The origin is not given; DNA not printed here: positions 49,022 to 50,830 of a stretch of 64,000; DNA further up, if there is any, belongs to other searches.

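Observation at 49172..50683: A 503-aa protein of no recognisable family is the main intact cargo of the island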

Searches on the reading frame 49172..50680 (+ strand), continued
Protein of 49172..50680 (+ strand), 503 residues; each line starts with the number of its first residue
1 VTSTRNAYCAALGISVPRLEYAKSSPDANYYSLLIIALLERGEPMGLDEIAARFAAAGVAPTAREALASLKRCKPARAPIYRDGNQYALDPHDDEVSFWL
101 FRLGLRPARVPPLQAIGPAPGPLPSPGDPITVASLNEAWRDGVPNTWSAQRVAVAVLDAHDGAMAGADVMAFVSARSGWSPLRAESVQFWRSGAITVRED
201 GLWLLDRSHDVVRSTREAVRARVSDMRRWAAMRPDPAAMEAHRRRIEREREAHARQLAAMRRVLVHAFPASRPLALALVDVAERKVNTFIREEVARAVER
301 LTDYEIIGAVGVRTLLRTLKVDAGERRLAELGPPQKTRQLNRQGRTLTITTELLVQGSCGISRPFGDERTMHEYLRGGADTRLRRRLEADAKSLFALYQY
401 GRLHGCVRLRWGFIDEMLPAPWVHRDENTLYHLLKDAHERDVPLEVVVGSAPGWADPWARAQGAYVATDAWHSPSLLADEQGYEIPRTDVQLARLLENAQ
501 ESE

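Call 25: fold_search(model_id=the predicted structure, library=pdb)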
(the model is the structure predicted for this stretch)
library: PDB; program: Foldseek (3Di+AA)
matches with E <= 10: 367; with E <= 0.001: 0
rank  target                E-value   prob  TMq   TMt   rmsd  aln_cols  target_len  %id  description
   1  5m0r_D                2.0e-02  0.33  0.10  0.20  19.4       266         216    9  Cryo-EM reconstruction of the maedi-visna virus (MVV) strand transfer complex (released 2017-01-18)
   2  5m0r_C                2.4e-02  0.25  0.12  0.19  23.3       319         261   10  Cryo-EM reconstruction of the maedi-visna virus (MVV) strand transfer complex (released 2017-01-18)
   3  8v9c_A                2.6e-02  0.28  0.10  0.19  19.2       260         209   10  HIV-1 Integrase F185H Complexed with Allosteric Inhibitor GSK1264 (released 2025-03-19)
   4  5t3a                  2.9e-02  0.30  0.10  0.21  15.9       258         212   10  Maedi-Visna virus (MVV) integrase CCD-CTD (residues 60-275) (released 2017-01-18)
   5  8fnp_A                3.1e-02  0.38  0.12  0.20  16.7       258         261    8  Structure of E138K/G140S/Q148H HIV-1 intasome with Dolutegravir bound (released 2023-08-09)
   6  6u8q_D                3.1e-02  0.23  0.11  0.16  19.1       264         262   11  CryoEM structure of HIV-1 cleaved synaptic complex (CSC) intasome (released 2020-02-05)
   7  5m0r_E                3.3e-02  0.23  0.10  0.18  23.7       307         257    8  Cryo-EM reconstruction of the maedi-visna virus (MVV) strand transfer complex (released 2017-01-18)
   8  4fw2_A                3.8e-02  0.25  0.12  0.22  16.1       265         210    9  Crystal structure of RSV three-domain integrase with disordered N-terminal domain (released 2013-05-15)
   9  1asv                  4.3e-02  0.33  0.10  0.25  11.9       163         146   12  Avian sarcoma virus integrase catalytic core domain (released 1995-11-14)
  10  1ex4_A                5.6e-02  0.21  0.11  0.20  19.0       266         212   12  HIV-1 INTEGRASE CATALYTIC CORE AND C-TERMINAL DOMAIN (released 2000-06-07)
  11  6rwo_A                5.9e-02  0.25  0.11  0.17  19.1       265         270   10  SIVrcm intasome (Q148H/G140S) in complex with bictegravir (released 2020-02-05)
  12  9rmx_D                6.2e-02  0.16  0.10  0.17  20.1       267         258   11  CryoEM reconstruction of integrase filament at the lumen of native HIV-1 cores (box size 34.2 nm) (released 2025-12-10)
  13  5m0r_B                6.5e-02  0.15  0.10  0.17  22.8       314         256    9  Cryo-EM reconstruction of the maedi-visna virus (MVV) strand transfer complex (released 2017-01-18)
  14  8fnh_A                6.9e-02  0.23  0.11  0.19  17.1       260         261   11  Structure of Q148K HIV-1 intasome with Dolutegravir bound (released 2023-08-09)
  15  5m0r_F                7.7e-02  0.14  0.10  0.17  23.7       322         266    7  Cryo-EM reconstruction of the maedi-visna virus (MVV) strand transfer complex (released 2017-01-18)
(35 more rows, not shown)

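Call 26: search_protein_families(library=pfam, proteins=[L004:9509-11143:+, L053:8759-10396:+, L025:9584-10621:+, L018:9356-11011:+, L023:2545-3438:+, L023:3438-4346:+, L042:6344-7906:-, L014:5603-7990:+, L024:9674-10753:+], max_evalue=0.1)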
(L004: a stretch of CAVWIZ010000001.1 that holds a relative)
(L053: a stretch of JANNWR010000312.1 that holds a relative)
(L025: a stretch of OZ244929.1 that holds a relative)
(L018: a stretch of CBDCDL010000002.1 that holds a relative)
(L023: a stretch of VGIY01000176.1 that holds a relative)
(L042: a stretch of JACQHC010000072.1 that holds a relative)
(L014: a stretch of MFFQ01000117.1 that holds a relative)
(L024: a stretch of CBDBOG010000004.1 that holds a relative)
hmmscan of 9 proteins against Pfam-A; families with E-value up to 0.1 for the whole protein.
L004:9509-11143:+ (545 aa): 0 families

L053:8759-10396:+ (546 aa): 0 families

L025:9584-10621:+ (346 aa): 0 families

L018:9356-11011:+ (552 aa): 0 families

L023:2545-3438:+ (298 aa): 7 families
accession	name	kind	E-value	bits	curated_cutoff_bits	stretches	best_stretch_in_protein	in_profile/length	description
PF13338.12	AbiEi_4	-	1.8e-12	47.6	25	1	25-77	2-49/49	Transcriptional regulator, AbiEi antitoxin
PF12802.13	MarR_2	-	0.00012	22.6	27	1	32-70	17-54/61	MarR family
PF09407.15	AbiEi_1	-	0.00078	20.1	22.2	1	96-227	12-142/142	AbiEi antitoxin C-terminal domain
PF01047.28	MarR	-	0.0011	19.3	24.6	1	34-70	15-51/59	MarR family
PF07848.18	PaaX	-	0.0042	17.7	24.8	1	38-76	25-66/70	PaaX-like protein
PF13463.12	HTH_27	-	0.0046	17.6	22.2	1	18-68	1-50/68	Winged helix DNA-binding domain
PF09339.16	HTH_IclR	-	0.0096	16.1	22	1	33-68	15-50/52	IclR helix-turn-helix domain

L023:3438-4346:+ (303 aa): 1 family
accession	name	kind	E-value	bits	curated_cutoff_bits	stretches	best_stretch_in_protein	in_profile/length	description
PF08843.17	AbiEii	-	1.4e-28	100.9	22.5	1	32-216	3-191/238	Nucleotidyl transferase AbiEii toxin, Type IV TA system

L042:6344-7906:- (520 aa): 4 families
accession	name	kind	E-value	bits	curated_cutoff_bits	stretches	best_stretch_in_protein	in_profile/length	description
PF06414.18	Zeta_toxin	-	3.4e-08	33.6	22.3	2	380-455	81-159/199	Zeta toxin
PF13671.12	AAA_33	-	8.5e-08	33.1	27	1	329-455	1-133/143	AAA domain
PF13191.12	AAA_16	-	0.012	16.6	32.6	1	321-415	18-124/167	AAA ATPase domain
PF20720.3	nSTAND3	-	0.089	12.9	27.2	0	328-366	18-57/155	Novel STAND NTPase 3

L014:5603-7990:+ (796 aa): 6 families
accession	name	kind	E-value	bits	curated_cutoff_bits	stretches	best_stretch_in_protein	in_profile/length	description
PF00176.29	SNF2-rel_dom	-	3.2e-29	102.4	24.9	1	239-507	7-289/290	SNF2-related domain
PF00271.37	Helicase_C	-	9.7e-24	84.2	23.5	1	526-632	4-110/110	Helicase conserved C-terminal domain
PF04851.21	ResIII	-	7.3e-06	26.4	22.5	1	243-379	22-162/164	Type III restriction enzyme, res subunit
PF00270.35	DEAD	-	0.0097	16.1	26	1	234-356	4-132/167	DEAD/DEAH box helicase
PF18766.7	SWI2_SNF2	-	0.021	14.9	26.7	1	254-385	28-161/221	SWI2/SNF2 ATPase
PF04434.22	SWIM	-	0.032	14.2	19.6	1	84-113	2-30/38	SWIM zinc finger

L024:9674-10753:+ (360 aa): 0 families

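Call 27: search_protein_representatives(alignment_id=A1)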
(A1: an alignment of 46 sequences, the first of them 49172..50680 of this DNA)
Query: 46 sequences, 503 profile positions. Proteins with E-value up to 0.001 (for the whole library): 759; up to 1e-10: 601; up to 1e-30: 319. The best 150 are listed.
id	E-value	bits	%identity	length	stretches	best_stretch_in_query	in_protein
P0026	5.8e-275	928.9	-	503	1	1-501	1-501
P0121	1.7e-201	686.6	-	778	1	33-498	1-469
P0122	1.6e-197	673.5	-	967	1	5-497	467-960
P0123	6.1e-192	655.0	-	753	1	5-497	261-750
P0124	1.4e-184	630.8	-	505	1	2-494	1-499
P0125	2.1e-176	603.8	-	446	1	118-501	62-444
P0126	8.8e-175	598.4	-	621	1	3-498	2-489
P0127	5.1e-171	586.0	-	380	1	1-332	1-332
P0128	4.8e-162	556.4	-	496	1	5-499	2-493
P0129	4.8e-162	556.4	-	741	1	4-497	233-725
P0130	2.9e-155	534.1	-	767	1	6-498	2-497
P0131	5.9e-155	533.0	-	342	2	341-497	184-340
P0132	6.1e-153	526.4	-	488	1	6-497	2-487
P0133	1.1e-152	525.6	-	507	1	4-497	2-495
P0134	1.9e-152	524.7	-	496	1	4-497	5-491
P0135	2.8e-150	517.6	-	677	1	7-498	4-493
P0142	1.3e-139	482.4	-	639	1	4-499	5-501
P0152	8.6e-130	450.0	-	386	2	235-498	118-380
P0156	9.5e-128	443.3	-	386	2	233-497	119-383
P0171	9.6e-118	410.3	-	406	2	236-496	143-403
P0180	1.1e-103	363.9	-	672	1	5-496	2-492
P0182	1.8e-102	359.9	-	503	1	2-494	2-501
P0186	1.1e-100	354.0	-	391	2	237-494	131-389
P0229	6.8e-80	285.4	-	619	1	5-495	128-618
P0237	4.9e-77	276.0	-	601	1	5-496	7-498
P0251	1.7e-70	254.4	-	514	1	4-497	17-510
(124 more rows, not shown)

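Call 28: search_protein_families(library=pfam, proteins=[P0122, P0123, P0129, P0121, P0130, P0135, P0142, P0180, P0229, P0237], max_evalue=0.01)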
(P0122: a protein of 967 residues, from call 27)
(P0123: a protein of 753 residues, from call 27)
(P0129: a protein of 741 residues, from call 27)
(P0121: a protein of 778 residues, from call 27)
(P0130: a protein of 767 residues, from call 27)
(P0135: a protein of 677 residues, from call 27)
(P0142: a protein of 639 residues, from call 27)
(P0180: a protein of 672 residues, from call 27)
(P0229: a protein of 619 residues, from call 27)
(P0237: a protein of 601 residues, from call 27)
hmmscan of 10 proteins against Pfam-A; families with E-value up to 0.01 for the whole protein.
P0122 (967 aa): 1 family
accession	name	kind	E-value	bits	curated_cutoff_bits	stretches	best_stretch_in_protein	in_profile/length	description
PF13640.12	2OG-FeII_Oxy_3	-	6.7e-06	27.4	27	1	132-223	3-94/98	2OG-Fe(II) oxygenase superfamily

P0123 (753 aa): 1 family
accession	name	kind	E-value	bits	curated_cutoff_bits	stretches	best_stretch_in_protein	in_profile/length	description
PF23988.1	DUF7309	-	1.1e-06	28.5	27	1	88-159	6-74/170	Domain of unknown function (DUF7309)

P0129 (741 aa): 2 families
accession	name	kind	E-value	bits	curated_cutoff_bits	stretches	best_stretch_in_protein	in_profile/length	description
PF23988.1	DUF7309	-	3.5e-07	30.2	27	1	15-124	5-113/170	Domain of unknown function (DUF7309)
PF16007.11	DUF4777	-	0.0075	16.9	34.4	0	261-284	7-30/66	Domain of unknown function (DUF4777)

P0121 (778 aa): 8 families
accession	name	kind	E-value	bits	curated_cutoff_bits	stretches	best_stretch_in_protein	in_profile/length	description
PF04184.18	ST7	-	1.4e-15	57.3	24.3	1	536-774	161-420/533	ST7 protein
PF07719.23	TPR_2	-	6.6e-08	32.5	27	1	626-658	2-34/34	Tetratricopeptide repeat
PF14559.12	TPR_19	-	5.9e-06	27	25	1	637-702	3-66/68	Tetratricopeptide repeat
PF13174.12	TPR_6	-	0.00025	22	26.3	0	627-657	2-32/33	Tetratricopeptide repeat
PF13414.12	TPR_11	-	0.00055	20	26.8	0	702-724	3-25/42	TPR repeat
PF13428.12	TPR_14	-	0.0018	19.2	23.5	0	626-667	2-42/44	Tetratricopeptide repeat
PF13181.12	TPR_8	-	0.0037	17.8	25.7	0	627-658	3-34/34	Tetratricopeptide repeat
PF00515.34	TPR_1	-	0.0099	16.1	27.8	0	631-658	7-34/34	Tetratricopeptide repeat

P0130 (767 aa): 1 family
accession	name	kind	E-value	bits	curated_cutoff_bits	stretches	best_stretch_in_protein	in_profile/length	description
PF13646.12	HEAT_2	-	5.7e-08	33.4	27.7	1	670-732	2-64/88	HEAT repeats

P0135 (677 aa): 1 family
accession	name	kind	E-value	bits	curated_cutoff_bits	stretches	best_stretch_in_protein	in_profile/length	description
PF07929.16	PRiA4_ORF3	-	3.4e-42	144.5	26.6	1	503-670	3-171/173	Plasmid pRiA4b ORF-3-like protein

P0142 (639 aa): 0 families

P0180 (672 aa): 0 families

P0229 (619 aa): 0 families

P0237 (601 aa): 0 families

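Call 31: search_solved_structures(query=A2, max_evalue=10, show_alignments=3)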
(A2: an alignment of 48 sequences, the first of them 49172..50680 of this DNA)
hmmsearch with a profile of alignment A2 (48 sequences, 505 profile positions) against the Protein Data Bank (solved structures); distinct sequences matched with E-value up to 10: 0.

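Call 32: search_protein_families(library=phrogs, proteins=[window:49172-50680:+, L004:9509-11143:+, P0251, P0182], max_evalue=1)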
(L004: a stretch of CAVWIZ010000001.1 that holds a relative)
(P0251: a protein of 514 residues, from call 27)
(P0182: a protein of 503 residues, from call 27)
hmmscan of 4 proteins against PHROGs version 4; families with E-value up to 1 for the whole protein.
window:49172-50680:+ (503 aa): 0 families

L004:9509-11143:+ (545 aa): 0 families

P0251 (514 aa): 1 family
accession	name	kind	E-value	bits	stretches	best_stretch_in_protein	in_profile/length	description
phrog_25407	-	unknown function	0.1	13.5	0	350-381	7-38/60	-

P0182 (503 aa): 4 families
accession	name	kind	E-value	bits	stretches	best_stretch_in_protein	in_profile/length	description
phrog_12585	-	unknown function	0.11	13.8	1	384-415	49-80/96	-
phrog_5360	-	tail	0.13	12.5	1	59-101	23-65/292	minor tail protein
phrog_3967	-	unknown function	0.26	12.2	0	198-231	42-74/77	-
phrog_312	-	lysis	0.28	12.2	1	234-269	60-95/173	Rz-like spanin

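Call 51: search_solved_structures(query=L004:9509-11143:+, max_evalue=10)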
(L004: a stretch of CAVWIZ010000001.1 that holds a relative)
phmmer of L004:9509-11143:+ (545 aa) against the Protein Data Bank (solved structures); distinct sequences matched with E-value up to 10: 0.

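Call 55: find_encoding_contigs(protein=P0034, flank=10000, max_places=2)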
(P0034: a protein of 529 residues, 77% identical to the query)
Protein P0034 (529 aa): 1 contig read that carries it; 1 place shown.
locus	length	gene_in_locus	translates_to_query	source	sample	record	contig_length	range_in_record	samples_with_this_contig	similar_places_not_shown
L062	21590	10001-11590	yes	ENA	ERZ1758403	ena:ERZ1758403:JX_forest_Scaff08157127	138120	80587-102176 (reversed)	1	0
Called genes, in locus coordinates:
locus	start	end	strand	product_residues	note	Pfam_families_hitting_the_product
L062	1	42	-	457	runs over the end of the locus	PF01073:3Beta_HSD, PF01370:Epimerase, PF07993:NAD_binding_4 (faint), PF13460:NAD_binding_10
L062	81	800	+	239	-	PF02517:Rce1-like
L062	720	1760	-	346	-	PF00487:FA_desaturase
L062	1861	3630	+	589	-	PF03109:ABC1, PF01163:RIO1 (faint), PF01636:APH (weak)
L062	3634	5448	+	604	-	PF03109:ABC1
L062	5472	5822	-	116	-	PF19831:DUF6312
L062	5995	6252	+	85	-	PF19702:DUF6200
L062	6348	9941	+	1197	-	PF00873:ACR_tran, PF02355:SecD_SecF_C (faint)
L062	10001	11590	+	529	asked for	-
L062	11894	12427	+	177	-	PF01978:TrmB (weak), PF12802:MarR_2, PF01047:MarR, PF13463:HTH_27, PF09339:HTH_IclR, PF13412:HTH_24 (weak)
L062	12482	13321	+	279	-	PF01135:PCMT (weak), PF13489:Methyltransf_23, PF01209:Ubie_methyltran, PF05175:MTS (weak), PF08241:Methyltransf_11, PF08242:Methyltransf_12, PF13649:Methyltransf_25, PF13847:Methyltransf_31, +3 more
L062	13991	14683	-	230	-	PF01988:VIT1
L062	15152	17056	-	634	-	PF00122:E1-E2_ATPase, PF00702:Hydrolase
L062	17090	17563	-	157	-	PF14376:Haem_bd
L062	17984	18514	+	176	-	PF17131:TP_0789-like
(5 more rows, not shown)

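Call 56: find_encoding_contigs(protein=P0069, flank=10000, max_places=2)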
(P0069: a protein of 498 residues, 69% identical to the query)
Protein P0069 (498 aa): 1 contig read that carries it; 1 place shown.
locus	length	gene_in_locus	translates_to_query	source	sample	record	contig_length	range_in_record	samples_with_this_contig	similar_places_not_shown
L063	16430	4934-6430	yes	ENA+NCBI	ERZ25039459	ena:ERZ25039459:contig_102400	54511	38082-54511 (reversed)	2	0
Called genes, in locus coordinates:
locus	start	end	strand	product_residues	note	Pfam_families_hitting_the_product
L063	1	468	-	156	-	?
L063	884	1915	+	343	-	PF00512:HisKA, PF02518:HATPase_c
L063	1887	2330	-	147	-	-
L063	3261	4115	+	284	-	-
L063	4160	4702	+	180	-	-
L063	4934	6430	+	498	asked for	-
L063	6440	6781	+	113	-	-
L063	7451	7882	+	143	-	PF10387:DUF2442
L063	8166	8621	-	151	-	-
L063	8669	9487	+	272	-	-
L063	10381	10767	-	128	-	-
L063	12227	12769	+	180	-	PF02482:Ribosomal_S30AE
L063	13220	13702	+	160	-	-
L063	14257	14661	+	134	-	PF00903:Glyoxalase, PF13669:Glyoxalase_4 (weak), PF18029:Glyoxalase_6 (weak)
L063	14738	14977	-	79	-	-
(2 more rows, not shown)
